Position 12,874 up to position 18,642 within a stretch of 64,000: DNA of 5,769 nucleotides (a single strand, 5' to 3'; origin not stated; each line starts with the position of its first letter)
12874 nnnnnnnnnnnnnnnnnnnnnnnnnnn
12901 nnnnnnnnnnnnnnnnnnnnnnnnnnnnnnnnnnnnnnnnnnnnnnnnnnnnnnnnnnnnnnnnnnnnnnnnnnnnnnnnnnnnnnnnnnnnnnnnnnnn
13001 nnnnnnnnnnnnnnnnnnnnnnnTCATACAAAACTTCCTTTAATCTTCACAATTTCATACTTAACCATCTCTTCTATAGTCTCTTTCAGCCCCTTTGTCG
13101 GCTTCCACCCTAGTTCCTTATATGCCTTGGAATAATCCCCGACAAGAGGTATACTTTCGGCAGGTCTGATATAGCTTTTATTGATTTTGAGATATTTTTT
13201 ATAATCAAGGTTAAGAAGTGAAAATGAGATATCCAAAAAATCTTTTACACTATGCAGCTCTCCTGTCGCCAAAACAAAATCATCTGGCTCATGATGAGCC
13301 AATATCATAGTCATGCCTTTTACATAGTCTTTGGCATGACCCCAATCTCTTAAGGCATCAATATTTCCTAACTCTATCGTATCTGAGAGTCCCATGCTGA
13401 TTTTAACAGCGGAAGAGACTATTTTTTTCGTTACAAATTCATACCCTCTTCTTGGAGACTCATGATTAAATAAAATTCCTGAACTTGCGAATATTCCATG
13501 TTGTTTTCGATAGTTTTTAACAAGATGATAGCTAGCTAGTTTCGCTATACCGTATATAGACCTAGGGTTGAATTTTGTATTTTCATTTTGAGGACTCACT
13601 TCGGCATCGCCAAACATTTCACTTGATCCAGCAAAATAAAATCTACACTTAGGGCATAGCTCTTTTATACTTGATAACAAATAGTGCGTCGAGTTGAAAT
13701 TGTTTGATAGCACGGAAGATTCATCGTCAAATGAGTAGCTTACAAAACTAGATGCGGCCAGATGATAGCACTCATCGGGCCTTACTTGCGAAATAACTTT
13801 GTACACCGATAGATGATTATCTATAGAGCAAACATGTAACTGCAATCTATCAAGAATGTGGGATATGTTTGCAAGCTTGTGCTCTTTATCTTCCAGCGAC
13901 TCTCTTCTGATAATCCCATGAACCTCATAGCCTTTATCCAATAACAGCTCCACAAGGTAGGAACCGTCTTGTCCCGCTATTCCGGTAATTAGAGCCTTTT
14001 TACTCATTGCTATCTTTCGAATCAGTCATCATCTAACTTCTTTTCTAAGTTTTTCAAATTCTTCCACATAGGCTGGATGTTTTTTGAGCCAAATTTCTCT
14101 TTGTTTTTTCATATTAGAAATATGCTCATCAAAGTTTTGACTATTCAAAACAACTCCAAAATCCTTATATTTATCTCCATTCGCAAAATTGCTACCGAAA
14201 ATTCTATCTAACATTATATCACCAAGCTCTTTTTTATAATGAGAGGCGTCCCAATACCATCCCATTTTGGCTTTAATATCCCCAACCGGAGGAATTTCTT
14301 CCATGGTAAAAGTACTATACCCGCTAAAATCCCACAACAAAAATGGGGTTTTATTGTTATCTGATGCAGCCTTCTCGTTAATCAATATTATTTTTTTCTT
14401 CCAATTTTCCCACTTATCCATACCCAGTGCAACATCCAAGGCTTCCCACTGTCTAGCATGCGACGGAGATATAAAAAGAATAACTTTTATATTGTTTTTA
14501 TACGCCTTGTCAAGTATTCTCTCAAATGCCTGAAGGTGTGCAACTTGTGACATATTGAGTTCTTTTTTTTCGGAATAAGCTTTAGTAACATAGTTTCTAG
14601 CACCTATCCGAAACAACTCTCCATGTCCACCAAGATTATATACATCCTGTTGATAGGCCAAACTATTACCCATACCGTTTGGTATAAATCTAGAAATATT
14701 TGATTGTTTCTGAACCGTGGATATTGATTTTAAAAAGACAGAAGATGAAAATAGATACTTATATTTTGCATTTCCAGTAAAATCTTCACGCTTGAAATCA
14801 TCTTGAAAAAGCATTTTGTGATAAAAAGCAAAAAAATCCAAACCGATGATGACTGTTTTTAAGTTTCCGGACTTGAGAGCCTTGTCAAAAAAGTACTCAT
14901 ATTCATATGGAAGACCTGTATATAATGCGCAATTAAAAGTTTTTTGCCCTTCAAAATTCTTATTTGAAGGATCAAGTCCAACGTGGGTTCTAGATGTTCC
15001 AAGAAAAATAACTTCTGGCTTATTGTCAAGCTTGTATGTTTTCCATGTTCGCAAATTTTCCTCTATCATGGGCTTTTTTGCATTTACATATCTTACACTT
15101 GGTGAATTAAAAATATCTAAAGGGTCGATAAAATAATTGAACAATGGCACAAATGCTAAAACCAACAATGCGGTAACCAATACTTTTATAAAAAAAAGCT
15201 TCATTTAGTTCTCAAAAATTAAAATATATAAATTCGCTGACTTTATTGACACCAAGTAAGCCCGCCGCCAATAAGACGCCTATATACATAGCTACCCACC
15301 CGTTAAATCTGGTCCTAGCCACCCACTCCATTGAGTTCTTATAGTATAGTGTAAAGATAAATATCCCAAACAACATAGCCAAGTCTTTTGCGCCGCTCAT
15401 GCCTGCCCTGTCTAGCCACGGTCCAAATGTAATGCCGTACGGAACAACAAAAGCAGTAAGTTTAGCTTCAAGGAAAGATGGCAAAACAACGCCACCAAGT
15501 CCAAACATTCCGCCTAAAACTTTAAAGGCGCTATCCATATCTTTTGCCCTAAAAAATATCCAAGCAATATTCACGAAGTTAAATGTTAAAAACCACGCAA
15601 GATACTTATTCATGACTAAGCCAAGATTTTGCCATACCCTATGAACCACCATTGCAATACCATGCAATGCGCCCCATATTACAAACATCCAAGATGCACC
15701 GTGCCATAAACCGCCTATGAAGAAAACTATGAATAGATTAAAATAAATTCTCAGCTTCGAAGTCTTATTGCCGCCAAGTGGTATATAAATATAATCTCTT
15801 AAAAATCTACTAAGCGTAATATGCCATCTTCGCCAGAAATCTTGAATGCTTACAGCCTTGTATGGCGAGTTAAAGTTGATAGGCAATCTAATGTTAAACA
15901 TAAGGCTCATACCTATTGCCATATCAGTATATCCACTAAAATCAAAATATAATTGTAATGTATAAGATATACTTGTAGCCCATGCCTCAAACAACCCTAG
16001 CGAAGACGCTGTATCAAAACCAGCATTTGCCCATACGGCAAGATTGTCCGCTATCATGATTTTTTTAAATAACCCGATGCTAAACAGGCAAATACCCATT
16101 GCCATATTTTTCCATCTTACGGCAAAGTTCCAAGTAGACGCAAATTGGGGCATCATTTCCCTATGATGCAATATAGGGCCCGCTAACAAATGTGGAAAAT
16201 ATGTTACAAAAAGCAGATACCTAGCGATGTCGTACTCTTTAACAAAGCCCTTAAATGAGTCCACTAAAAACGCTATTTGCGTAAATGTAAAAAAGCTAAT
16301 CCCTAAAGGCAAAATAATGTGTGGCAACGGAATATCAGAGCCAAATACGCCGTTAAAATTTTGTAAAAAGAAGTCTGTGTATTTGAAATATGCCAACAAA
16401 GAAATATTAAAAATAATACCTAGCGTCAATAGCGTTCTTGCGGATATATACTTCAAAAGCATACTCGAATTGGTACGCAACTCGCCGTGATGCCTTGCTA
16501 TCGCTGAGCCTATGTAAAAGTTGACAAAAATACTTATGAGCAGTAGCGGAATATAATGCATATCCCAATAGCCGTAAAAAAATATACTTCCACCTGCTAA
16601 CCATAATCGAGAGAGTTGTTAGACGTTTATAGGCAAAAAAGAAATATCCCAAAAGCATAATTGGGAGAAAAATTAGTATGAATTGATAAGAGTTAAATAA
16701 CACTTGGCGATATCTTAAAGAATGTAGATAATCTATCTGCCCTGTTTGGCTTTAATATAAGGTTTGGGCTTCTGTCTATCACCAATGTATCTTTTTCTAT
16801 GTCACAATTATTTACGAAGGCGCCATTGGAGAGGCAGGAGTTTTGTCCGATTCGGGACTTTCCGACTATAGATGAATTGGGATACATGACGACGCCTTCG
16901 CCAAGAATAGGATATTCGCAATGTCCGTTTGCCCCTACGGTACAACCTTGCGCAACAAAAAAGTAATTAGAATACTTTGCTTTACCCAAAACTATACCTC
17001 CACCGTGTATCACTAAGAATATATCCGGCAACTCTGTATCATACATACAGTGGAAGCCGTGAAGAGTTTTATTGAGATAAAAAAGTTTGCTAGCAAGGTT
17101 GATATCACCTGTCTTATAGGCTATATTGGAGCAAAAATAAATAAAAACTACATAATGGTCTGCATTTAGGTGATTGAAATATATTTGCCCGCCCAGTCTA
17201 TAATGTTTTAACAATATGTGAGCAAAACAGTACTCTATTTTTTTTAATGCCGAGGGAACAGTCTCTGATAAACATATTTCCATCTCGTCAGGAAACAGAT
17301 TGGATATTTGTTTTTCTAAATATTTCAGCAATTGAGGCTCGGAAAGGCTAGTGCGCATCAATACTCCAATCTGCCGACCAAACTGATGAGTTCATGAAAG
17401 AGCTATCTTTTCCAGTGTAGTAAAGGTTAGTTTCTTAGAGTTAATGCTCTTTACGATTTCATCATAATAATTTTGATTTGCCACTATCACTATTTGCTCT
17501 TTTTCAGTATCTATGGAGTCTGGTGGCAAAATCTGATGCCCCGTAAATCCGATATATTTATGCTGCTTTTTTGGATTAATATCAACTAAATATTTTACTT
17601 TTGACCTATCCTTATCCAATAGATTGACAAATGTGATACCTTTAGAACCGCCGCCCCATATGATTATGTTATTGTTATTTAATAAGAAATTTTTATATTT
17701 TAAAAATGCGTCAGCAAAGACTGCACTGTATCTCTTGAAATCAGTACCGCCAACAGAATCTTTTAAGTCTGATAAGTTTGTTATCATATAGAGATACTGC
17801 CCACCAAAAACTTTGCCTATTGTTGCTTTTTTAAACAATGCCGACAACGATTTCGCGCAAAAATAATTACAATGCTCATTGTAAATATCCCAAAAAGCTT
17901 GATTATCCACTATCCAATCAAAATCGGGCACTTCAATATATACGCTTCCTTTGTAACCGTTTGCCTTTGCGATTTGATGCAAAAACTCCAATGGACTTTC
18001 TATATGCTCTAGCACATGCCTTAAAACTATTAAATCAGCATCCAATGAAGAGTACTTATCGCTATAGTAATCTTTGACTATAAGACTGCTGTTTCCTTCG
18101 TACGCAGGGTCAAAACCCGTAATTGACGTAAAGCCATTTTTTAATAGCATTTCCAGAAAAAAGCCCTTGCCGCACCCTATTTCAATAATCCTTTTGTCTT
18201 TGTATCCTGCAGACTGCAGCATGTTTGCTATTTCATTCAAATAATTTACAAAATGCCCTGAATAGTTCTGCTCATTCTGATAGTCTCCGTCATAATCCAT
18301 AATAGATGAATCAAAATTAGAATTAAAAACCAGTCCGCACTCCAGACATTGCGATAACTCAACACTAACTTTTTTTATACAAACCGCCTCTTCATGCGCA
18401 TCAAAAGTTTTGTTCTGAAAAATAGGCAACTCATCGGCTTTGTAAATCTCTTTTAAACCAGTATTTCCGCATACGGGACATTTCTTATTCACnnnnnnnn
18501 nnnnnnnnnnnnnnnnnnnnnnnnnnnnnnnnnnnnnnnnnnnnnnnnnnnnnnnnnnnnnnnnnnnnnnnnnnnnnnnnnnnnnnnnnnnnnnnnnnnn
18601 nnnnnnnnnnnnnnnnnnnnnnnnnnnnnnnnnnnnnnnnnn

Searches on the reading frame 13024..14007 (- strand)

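Call 6: search_protein_families(library=ncbifam, proteins=[window:13024-14007:-], max_evalue=0.00001)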
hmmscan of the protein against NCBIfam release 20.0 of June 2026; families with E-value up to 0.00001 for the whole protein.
window:13024-14007:- (327 aa): 11 families
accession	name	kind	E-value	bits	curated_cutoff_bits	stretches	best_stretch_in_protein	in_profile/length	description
TIGR01472.1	gmd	equivalog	7.2e-101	337.8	415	1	3-319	1-339/342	GDP-mannose 4,6-dehydratase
TIGR01181.1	dTDP_gluc_dehyt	equivalog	8.4e-30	103.9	365.1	1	5-317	2-310/321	dTDP-glucose 4,6-dehydratase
TIGR04180.1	EDH_00030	hypoth_equivalog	2.3e-25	89.3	475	1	6-304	2-295/297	NAD-dependent 4,6-dehydratase LegB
TIGR01179.1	galE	equivalog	6e-21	74.6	262.3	1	5-318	2-325/332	UDP-glucose 4-epimerase GalE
TIGR02622.1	CDP_4_6_dhtase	equivalog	4.9e-18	65.4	278.45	1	2-317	4-329/352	CDP-glucose 4,6-dehydratase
NF007582.0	PRK10217.1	equivalog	1.5e-15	57.1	698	1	3-317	2-330/355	dTDP-glucose 4,6-dehydratase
NF007490.0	PRK10084.1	subfamily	4.6e-14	52.2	649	1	4-317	2-333/361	dTDP-glucose 4,6-dehydratase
NF043036.1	ErythonDh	equivalog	3.4e-12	46.2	325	1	4-168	2-165/321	D-erythronate dehydrogenase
TIGR02197.1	heptose_epim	equivalog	6.2e-10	38.7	274.6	1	6-266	2-261/316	ADP-glyceromanno-heptose 6-epimerase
NF007956.0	PRK10675.1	subfamily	3.3e-08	33.1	394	1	4-168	2-165/338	UDP-glucose 4-epimerase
NF041015.1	UDPsulfquin_syn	equivalog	7.2e-08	31.8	575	1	40-137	52-153/384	UDP-sulfoquinovose synthase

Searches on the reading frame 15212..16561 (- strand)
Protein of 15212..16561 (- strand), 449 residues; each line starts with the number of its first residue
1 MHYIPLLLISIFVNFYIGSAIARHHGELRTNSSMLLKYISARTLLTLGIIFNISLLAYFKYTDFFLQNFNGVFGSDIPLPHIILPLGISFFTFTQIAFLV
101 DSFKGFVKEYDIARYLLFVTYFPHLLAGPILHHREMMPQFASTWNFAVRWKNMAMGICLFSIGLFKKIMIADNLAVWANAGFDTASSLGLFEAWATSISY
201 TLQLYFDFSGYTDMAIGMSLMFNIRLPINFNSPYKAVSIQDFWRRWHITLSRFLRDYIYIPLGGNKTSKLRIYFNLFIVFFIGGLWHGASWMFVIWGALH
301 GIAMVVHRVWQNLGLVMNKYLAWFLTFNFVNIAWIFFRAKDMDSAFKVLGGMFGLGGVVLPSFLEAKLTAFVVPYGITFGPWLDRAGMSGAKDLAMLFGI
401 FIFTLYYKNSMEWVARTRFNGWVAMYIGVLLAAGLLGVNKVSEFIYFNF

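Call 6: search_protein_families(library=ncbifam, proteins=[window:15212-16561:-], max_evalue=0.00001)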
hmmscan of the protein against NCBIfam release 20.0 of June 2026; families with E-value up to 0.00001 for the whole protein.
window:15212-16561:- (449 aa): 1 family
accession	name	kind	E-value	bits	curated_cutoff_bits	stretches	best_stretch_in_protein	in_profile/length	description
TIGR04091.1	LTA_dltB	equivalog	1.7e-47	162.5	375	1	45-337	82-376/380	D-alanyl-lipoteichoic acid biosynthesis protein DltB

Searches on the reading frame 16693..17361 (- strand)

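Call 6: search_protein_families(library=ncbifam, proteins=[window:16693-17361:-], max_evalue=0.00001)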
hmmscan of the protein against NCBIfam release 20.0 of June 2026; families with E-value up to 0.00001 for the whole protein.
window:16693-17361:- (222 aa): 2 families
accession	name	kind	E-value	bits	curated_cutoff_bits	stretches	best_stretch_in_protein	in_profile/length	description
NF041874.1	EPS_EpsC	equivalog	3.2e-08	33.5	150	1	71-195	30-157/168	serine O-acetyltransferase EpsC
TIGR01172.1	cysE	equivalog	7.7e-08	32.5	210.65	1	71-192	30-154/162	serine O-acetyltransferase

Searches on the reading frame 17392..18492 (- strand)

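Call 6: search_protein_families(library=ncbifam, proteins=[window:17392-18492:-], max_evalue=0.00001)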
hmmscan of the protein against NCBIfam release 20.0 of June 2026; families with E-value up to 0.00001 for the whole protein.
window:17392-18492:- (366 aa): 1 family
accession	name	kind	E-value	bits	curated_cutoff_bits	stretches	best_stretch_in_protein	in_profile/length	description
TIGR04371.1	methyltran_NanM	subfamily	4.9e-06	26.3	44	0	73-120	123-171/273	putative sugar O-methyltransferase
